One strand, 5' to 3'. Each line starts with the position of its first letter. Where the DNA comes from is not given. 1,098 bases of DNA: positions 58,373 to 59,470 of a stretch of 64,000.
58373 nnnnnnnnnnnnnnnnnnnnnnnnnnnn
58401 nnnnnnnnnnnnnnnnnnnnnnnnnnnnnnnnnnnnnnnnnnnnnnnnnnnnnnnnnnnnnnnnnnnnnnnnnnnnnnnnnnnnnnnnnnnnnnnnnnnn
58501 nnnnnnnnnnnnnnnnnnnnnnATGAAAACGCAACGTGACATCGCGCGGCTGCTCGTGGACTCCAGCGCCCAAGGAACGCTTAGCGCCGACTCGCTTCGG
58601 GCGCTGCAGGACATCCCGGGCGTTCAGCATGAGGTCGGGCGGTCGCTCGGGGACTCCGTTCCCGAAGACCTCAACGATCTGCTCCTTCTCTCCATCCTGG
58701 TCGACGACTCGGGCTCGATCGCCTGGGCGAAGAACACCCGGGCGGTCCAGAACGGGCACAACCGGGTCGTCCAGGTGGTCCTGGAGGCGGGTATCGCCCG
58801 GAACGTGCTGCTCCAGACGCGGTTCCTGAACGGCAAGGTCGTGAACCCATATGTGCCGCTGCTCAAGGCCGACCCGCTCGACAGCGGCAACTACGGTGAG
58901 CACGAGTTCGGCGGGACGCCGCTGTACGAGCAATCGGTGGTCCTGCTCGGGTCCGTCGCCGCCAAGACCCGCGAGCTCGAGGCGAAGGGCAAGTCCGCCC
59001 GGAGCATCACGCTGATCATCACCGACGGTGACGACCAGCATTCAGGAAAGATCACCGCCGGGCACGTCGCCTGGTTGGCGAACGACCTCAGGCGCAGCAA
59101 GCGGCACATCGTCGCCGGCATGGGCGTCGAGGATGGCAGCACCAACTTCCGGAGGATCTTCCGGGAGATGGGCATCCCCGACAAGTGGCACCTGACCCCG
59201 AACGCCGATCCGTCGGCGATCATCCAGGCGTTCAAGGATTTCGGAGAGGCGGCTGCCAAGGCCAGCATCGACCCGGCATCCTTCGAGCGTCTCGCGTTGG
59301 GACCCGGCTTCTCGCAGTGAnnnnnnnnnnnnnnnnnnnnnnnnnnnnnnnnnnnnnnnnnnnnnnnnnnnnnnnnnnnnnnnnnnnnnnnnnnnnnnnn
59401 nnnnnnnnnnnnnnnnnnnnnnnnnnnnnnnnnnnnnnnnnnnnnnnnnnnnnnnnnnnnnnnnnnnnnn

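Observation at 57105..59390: Divergent J-domain membrane protein and vWA protein pair bracketed by two copies of a 47-nt terminator hairpin repeat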

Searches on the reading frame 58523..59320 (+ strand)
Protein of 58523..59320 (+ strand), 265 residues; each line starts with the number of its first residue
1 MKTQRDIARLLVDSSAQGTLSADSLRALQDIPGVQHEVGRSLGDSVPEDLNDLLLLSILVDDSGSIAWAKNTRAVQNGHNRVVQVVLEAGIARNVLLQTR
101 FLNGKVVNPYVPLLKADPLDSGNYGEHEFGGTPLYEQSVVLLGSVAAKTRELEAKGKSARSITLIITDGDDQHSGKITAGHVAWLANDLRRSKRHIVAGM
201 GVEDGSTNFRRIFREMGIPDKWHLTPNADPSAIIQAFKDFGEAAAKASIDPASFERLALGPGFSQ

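Call 10: search_protein_families(library=pfam, proteins=[window:58523-59320:+], max_evalue=0.01)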
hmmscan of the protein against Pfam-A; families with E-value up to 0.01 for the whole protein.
window:58523-59320:+ (265 aa): 0 families

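Call 11: search_protein_families(library=ncbifam, proteins=[window:58523-59320:+], max_evalue=0.01)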
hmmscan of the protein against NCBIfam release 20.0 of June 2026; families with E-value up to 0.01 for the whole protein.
window:58523-59320:+ (265 aa): 0 families

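Call 12: find_homologous_proteins(query=window:58523-59320:+)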
Query window:58523-59320:+ (265 aa): 663 proteins with E <= 0.001 among 2776 candidates; the best 120 are listed.
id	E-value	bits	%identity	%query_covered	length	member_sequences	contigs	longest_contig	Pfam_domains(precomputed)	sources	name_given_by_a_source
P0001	1.7e-169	580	100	100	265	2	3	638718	-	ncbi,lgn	ncbi:MAG: hypothetical protein WD603_00050 [Patescibacteria group bacterium]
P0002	1.2e-122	427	73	99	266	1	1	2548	-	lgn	-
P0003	6.1e-111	388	68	99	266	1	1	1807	-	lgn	-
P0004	2.6e-106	373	64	98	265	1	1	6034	-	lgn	-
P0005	1.7e-61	226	45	99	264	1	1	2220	-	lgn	-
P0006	2.1e-60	223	48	99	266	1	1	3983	-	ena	-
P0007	3.9e-60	222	48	98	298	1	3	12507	-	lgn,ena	-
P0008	5.8e-60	221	48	99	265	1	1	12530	-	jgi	jgi:hypothetical protein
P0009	1.1e-59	220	49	94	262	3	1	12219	-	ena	-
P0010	2.1e-59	219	49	96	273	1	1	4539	-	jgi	jgi:hypothetical protein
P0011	2.1e-59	219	44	97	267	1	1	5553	-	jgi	jgi:hypothetical protein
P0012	2.9e-59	219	43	97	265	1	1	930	-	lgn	-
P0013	3.2e-59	219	48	98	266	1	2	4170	-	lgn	-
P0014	3.2e-59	219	50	96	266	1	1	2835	-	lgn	-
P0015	3.2e-59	219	48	97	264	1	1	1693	-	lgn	-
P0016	4.0e-59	218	48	98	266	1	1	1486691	-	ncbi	-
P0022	3.1e-58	216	44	98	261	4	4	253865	-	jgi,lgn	jgi:uncharacterized protein YegL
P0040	1.5e-57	213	47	98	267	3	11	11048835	-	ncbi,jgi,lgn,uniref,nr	ncbi:hypothetical protein OWM54_23095 [Myxococcus sp. MISCRS1]|jgi:hypothetical protein|uniref:hypot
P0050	4.4e-57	212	43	99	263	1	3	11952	-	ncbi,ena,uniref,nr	ncbi:MAG: hypothetical protein US50_C0023G0003 [Candidatus Nomurabacteria bacterium GW2011_GWB1_37_5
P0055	9.8e-57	211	43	99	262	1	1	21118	-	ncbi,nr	ncbi:MAG: hypothetical protein NUV82_01670 [Candidatus Komeilibacteria bacterium]|nr:hypothetical pr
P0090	1.1e-55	207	46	86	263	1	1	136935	-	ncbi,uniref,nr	ncbi:hypothetical protein BST81_01610 [Leptolyngbya sp. 'hensonii']|uniref:hypothetical protein n=1 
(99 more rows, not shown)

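Call 13: find_encoding_contigs(protein=window:58523-59320:+, flank=10000, max_places=6)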
Protein window:58523-59320:+ (265 aa): 5 contigs read that carry it; 4 places shown.
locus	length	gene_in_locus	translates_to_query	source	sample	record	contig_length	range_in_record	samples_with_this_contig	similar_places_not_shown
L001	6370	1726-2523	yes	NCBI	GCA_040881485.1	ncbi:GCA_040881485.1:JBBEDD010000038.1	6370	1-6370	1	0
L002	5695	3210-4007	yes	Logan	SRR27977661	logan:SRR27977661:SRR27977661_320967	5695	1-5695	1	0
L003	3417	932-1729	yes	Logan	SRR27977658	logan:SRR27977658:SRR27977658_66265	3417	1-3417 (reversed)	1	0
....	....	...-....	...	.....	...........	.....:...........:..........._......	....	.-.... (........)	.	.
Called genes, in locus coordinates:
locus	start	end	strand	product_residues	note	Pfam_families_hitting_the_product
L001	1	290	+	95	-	PF21018:BipA_C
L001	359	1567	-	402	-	-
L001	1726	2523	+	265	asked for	-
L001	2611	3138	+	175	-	-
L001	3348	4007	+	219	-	-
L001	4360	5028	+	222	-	PF09335:VTT_dom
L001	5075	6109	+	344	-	PF07884:VKOR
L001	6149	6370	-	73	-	?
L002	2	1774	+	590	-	?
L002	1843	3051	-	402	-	-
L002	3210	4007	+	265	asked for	-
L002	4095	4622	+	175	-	-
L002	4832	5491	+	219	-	-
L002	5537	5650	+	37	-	-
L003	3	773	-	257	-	?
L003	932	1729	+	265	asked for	-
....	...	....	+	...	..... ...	-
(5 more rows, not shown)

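Call 14: find_encoding_contigs(protein=P0004, flank=10000, max_places=4)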
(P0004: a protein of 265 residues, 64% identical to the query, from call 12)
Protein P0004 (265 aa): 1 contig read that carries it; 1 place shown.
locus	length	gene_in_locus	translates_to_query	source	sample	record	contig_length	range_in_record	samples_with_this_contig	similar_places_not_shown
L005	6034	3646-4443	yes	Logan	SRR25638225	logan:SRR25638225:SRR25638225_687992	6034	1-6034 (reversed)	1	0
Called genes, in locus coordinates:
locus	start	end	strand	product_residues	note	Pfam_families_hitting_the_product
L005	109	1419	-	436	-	PF00226:DnaJ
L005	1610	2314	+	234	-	-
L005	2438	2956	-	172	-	-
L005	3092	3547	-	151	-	PF01668:SmpB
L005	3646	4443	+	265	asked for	-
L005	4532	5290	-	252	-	-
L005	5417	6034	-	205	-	?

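Call 15: find_encoding_contigs(protein=P0002, flank=10000, max_places=4)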
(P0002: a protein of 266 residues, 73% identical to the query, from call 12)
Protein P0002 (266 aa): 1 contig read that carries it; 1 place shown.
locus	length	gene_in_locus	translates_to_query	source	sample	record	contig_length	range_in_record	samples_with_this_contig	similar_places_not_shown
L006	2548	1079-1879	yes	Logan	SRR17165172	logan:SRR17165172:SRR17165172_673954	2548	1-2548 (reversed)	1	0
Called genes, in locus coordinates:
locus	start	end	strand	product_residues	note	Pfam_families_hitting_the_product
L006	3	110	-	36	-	?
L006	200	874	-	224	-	PF00226:DnaJ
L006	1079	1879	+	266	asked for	-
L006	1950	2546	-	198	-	?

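Call 16: find_encoding_contigs(protein=P0003, flank=10000, max_places=4)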
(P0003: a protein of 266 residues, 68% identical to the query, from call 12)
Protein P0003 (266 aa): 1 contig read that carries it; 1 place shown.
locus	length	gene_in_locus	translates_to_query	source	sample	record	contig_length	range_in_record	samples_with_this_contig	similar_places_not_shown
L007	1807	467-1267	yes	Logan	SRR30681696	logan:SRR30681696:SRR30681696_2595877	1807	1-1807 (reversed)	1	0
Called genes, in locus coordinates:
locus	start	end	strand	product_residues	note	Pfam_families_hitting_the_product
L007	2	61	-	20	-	?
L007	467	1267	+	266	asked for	-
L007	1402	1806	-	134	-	?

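Call 24: search_protein_families(library=pfam, proteins=[L005:1610-2314:+, L005:2438-2956:-, L005:4532-5290:-, L005:5417-6034:-, L006:1950-2546:-, L007:1402-1806:-], max_evalue=0.01)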
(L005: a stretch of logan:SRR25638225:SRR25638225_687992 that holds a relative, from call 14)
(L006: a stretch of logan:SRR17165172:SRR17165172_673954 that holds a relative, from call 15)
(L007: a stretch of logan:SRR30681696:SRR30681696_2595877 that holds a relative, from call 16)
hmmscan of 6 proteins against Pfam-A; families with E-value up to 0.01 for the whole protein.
L005:1610-2314:+ (234 aa): 0 families

L005:2438-2956:- (172 aa): 0 families

L005:4532-5290:- (252 aa): 1 family
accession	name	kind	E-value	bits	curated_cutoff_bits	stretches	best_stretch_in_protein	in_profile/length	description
PF00226.36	DnaJ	-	3.2e-05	24.4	27.8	1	7-61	1-63/63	DnaJ domain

L005:5417-6034:- (205 aa): 0 families

L006:1950-2546:- (198 aa): 0 families

L007:1402-1806:- (134 aa): 0 families

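Call 26: find_encoding_contigs(protein=P0040, flank=6000, max_places=2)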
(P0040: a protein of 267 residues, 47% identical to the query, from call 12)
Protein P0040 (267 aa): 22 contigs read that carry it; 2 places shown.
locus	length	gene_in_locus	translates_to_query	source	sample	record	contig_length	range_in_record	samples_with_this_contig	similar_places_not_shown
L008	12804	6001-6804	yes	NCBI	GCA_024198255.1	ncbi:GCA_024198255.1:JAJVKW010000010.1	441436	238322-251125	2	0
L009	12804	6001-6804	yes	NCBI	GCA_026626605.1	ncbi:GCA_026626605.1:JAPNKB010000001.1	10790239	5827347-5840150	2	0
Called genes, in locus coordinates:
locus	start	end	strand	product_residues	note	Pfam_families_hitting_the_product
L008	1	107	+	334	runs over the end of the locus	PF00106:adh_short, PF08659:KR, PF13561:adh_short_C2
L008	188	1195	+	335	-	PF00781:DAGK_cat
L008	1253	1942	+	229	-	PF00293:NUDIX, PF19368:WHD_AraR, PF21906:WHD_NrtR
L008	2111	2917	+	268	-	PF13672:PP2C_2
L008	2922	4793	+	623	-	-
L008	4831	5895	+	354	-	-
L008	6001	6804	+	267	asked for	-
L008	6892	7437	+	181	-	PF14907:NTP_transf_5 (weak)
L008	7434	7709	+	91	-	-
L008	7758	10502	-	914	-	PF07705:CARDB (weak), PF17936:Big_6 (faint)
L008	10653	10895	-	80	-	PF11617:Cu-binding_MopE (weak)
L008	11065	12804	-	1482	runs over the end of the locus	PF25390:WD40_RLD, PF00415:RCC1, PF13540:RCC1_2, PF00415:RCC1, PF13540:RCC1_2, PF00415:RCC1, PF13540:RCC1_2, PF25390:WD40_RLD, +7 more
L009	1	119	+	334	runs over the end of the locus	PF00106:adh_short, PF08659:KR, PF13561:adh_short_C2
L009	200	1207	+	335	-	PF00781:DAGK_cat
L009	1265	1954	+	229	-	PF00293:NUDIX, PF19368:WHD_AraR, PF21906:WHD_NrtR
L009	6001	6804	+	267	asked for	-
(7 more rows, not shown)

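Call 27: find_encoding_contigs(protein=P0050, flank=6000, max_places=2)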
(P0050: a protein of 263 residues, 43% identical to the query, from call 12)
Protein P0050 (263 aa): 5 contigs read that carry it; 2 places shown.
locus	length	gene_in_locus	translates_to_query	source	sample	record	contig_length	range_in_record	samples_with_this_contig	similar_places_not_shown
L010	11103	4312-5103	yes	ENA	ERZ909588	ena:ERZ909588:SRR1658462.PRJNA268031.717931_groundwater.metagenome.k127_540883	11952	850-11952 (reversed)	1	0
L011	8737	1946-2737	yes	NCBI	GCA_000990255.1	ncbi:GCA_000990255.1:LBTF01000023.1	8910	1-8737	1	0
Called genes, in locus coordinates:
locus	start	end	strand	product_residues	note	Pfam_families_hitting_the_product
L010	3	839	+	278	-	?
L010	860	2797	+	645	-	-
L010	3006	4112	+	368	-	-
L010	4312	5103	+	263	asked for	-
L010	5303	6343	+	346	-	PF00454:PI3_PI4_kinase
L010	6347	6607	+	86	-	-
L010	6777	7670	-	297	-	-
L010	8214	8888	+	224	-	-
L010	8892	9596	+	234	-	PF08843:AbiEii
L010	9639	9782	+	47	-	-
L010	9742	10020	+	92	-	PF05635:23S_rRNA_IVP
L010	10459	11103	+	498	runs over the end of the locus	?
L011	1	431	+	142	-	?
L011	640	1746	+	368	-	-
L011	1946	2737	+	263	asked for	-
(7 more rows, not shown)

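Call 28: find_encoding_contigs(protein=P0090, flank=6000, max_places=2)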
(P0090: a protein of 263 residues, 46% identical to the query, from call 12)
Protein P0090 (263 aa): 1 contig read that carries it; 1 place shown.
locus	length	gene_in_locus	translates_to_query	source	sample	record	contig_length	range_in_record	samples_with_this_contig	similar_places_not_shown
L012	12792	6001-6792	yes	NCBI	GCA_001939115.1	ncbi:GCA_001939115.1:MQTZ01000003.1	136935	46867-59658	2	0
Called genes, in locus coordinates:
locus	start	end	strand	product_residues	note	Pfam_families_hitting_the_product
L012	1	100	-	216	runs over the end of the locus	PF05685:Uma2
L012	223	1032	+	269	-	PF13672:PP2C_2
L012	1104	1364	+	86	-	-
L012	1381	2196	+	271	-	PF03747:ADP_ribosyl_GH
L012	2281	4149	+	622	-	-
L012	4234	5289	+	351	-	-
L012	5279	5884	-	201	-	PF05685:Uma2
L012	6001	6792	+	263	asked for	-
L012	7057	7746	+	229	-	PF00072:Response_reg, PF00196:GerE, PF08281:Sigma70_r4_2 (weak)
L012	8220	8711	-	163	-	PF01451:LMWPc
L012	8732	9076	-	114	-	PF02575:YbaB_DNA_bd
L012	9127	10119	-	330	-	PF01565:FAD_binding_4, PF02873:MurB_C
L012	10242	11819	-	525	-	PF01225:Mur_ligase, PF08245:Mur_ligase_M, PF02875:Mur_ligase_C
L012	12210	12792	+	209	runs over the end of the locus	PF01467:CTP_transf_like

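Call 29: search_protein_families(library=padloc, proteins=[window:58523-59320:+, L008:2111-2917:+, L008:2922-4793:+, L008:4831-5895:+, L008:6001-6804:+, L010:860-2797:+, L010:3006-4112:+, L010:5303-6343:+], max_evalue=0.01)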
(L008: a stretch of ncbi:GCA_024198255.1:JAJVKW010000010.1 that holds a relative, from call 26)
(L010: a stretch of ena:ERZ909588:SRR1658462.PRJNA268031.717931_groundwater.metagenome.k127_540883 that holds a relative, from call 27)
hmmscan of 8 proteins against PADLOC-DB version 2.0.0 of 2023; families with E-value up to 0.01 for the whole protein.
window:58523-59320:+ (265 aa): 0 families

L008:2111-2917:+ (268 aa): 0 families

L008:2922-4793:+ (623 aa): 1 family
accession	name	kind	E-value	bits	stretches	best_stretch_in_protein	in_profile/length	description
PDLC04039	PD-T4-6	-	0.0042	14.1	1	116-166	106-157/458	-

L008:4831-5895:+ (354 aa): 0 families

L008:6001-6804:+ (267 aa): 0 families

L010:860-2797:+ (645 aa): 0 families

L010:3006-4112:+ (368 aa): 0 families

L010:5303-6343:+ (346 aa): 3 families
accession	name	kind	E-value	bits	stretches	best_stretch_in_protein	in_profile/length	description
PDLC04766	PDC-M66A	-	5.2e-05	20.6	1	188-224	132-170/270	-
PDLC04340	PDC-M03A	-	7.6e-05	20.3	1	188-211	127-150/280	-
PDLC04339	PDC-M03A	-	0.0005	17.5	1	187-211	133-157/293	-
